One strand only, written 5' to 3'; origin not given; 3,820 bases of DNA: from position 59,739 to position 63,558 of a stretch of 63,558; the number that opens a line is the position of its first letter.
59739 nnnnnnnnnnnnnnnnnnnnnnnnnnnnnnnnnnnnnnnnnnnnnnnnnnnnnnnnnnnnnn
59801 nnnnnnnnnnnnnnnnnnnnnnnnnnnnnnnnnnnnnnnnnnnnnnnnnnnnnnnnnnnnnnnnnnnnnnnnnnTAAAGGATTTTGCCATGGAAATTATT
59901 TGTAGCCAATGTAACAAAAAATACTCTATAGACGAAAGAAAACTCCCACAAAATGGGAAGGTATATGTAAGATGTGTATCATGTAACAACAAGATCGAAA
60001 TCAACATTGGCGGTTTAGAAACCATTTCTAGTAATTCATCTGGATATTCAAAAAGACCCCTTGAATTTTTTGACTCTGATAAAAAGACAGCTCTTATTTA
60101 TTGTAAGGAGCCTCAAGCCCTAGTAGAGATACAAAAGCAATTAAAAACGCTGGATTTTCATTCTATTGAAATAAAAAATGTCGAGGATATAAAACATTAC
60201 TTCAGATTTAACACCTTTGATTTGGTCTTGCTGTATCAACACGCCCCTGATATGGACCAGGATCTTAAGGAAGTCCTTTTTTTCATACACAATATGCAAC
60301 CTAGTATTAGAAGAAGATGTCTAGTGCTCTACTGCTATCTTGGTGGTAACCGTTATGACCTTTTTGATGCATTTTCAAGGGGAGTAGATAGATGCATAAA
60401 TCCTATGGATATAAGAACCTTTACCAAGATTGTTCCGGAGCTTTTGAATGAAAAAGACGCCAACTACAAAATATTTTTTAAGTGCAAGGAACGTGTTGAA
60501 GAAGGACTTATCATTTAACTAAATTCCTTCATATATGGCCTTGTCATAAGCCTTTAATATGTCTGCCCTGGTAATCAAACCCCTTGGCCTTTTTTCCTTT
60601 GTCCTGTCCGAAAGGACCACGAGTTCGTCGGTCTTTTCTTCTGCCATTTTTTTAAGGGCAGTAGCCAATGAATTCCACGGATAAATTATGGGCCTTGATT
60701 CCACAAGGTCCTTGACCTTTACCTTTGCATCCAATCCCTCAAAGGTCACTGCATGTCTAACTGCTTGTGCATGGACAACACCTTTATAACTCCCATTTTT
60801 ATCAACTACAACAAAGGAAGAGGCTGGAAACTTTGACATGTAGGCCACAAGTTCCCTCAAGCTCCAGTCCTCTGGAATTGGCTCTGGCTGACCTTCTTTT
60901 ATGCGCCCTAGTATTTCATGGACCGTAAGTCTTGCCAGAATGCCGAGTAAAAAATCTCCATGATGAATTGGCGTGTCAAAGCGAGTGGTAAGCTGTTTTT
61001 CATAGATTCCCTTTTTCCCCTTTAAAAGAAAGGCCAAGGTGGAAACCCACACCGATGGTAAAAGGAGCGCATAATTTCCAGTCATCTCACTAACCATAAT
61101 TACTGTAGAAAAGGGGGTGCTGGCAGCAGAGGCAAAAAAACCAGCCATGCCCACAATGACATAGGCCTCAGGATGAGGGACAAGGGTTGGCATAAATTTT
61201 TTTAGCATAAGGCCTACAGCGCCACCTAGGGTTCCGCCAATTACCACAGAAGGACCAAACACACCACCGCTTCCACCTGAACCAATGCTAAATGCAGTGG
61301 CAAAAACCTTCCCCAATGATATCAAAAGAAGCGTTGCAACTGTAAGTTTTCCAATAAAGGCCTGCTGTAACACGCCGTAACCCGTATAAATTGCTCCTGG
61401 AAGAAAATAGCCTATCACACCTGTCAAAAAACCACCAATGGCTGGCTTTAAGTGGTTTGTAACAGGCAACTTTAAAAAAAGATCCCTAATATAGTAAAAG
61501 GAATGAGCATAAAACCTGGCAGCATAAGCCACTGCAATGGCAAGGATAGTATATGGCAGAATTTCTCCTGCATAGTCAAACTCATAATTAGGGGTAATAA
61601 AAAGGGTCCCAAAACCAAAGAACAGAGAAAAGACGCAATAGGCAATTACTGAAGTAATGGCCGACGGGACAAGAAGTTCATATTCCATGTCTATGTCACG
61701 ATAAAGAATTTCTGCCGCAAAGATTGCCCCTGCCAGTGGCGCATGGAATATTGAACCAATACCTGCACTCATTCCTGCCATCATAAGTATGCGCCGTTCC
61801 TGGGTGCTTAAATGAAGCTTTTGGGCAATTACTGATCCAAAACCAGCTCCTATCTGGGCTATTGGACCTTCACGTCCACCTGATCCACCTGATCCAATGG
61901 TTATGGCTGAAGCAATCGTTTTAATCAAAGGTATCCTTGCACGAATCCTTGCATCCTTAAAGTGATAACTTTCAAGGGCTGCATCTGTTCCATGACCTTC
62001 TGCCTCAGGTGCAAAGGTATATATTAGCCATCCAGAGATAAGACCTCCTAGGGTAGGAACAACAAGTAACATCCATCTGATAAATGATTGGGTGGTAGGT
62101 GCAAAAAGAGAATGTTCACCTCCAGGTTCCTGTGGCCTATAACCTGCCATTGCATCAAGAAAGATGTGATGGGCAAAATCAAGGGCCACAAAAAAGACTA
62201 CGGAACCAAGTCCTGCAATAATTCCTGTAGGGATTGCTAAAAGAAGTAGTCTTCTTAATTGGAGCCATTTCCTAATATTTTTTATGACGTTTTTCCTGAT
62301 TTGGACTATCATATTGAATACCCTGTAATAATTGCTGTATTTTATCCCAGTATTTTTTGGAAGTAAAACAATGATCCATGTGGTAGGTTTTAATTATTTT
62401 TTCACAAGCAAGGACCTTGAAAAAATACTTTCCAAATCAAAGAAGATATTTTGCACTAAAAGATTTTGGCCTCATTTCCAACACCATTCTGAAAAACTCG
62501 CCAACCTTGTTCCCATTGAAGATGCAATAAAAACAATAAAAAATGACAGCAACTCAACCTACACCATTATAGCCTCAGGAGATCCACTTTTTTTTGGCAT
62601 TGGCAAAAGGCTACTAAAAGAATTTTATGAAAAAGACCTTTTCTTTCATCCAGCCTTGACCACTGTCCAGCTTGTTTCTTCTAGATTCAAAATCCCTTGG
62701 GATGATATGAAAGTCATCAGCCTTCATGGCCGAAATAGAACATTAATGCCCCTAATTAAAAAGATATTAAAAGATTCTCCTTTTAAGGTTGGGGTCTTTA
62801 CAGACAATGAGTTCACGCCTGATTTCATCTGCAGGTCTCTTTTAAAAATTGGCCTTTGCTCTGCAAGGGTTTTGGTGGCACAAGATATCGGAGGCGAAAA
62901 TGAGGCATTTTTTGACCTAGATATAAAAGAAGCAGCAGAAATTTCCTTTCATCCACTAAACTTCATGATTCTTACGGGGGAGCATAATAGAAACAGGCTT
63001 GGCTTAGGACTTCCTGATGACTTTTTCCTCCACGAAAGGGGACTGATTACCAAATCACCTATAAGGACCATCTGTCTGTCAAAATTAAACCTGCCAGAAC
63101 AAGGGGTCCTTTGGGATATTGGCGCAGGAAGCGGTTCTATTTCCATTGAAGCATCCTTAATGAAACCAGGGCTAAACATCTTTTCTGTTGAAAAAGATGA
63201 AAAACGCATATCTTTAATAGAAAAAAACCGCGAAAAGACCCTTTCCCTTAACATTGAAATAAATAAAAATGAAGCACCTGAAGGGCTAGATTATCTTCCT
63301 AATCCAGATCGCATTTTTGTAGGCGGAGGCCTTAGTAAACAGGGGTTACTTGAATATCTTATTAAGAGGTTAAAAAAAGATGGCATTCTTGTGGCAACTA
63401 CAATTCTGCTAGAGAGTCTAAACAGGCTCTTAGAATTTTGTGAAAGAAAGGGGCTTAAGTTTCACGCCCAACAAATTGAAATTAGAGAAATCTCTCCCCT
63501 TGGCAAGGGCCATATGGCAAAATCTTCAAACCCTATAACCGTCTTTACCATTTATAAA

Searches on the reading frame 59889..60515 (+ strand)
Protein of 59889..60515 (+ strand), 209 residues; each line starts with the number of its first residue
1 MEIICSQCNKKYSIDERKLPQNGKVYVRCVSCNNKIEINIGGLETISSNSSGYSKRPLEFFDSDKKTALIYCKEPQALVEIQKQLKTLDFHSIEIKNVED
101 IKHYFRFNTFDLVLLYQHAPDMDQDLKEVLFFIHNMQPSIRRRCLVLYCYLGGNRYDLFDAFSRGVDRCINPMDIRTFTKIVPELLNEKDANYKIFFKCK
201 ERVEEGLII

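Call 43: search_protein_families(library=ncbifam, proteins=[window:59889-60515:+], max_evalue=0.00001)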
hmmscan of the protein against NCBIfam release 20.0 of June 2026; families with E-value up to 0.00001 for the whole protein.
window:59889-60515:+ (209 aa): 1 family
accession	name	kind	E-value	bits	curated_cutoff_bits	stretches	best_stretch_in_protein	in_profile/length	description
TIGR02098.1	MJ0042_CXXC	domain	4.8e-06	26.2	20.9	1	1-36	1-35/38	MJ0042-type zinc finger domain-containing protein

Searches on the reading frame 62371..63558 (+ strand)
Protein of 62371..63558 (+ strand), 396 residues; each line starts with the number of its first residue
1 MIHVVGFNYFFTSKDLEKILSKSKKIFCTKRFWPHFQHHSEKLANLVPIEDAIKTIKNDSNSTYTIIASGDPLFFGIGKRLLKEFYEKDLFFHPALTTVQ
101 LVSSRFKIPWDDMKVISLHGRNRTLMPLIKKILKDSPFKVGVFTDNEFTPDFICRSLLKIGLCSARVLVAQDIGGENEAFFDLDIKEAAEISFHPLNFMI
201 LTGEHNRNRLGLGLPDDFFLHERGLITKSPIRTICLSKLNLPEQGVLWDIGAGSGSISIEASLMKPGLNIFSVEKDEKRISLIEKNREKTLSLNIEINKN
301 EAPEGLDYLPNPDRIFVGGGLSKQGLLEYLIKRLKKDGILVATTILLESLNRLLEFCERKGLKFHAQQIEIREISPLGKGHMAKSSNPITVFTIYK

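Call 92: find_related_loci(query=window:62371-63558:+, collection=genome_contigs, flank=10000)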
Query window:62371-63558:+ (396 aa) in genome_contigs; peptide patterns used: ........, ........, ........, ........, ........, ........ (x = any residue, [..] = any of these).
120 stretches matched a pattern; 4 encode a relative of the query (tblastn E <= 1e-3); 4 distinct loci.
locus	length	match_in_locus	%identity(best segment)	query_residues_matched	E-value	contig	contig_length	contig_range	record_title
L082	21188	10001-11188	96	1-396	0e+0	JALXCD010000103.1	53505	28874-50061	MAG: Deltaproteobacteria bacterium isolate T2_metabat2_scaf2bin.141 T2_NODE_339_length_53505_cov_2.286935, whole genome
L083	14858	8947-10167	35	1-393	6e-68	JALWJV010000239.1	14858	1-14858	MAG: Deltaproteobacteria bacterium isolate M17_metabat1_scaf2bin.112 M17_NODE_3715_length_14858_cov_1.615437, whole geno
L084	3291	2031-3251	35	1-393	3e-68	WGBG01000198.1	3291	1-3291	MAG: Deltaproteobacteria bacterium isolate S144_17 k151_79909, whole genome shotgun sequence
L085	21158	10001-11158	36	20-396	5e-64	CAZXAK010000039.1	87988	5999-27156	MAG TPA_asm: uncultured Desulfobacterales bacterium isolate binchicken_co219_184 genome assembly, contig: k141_1290434,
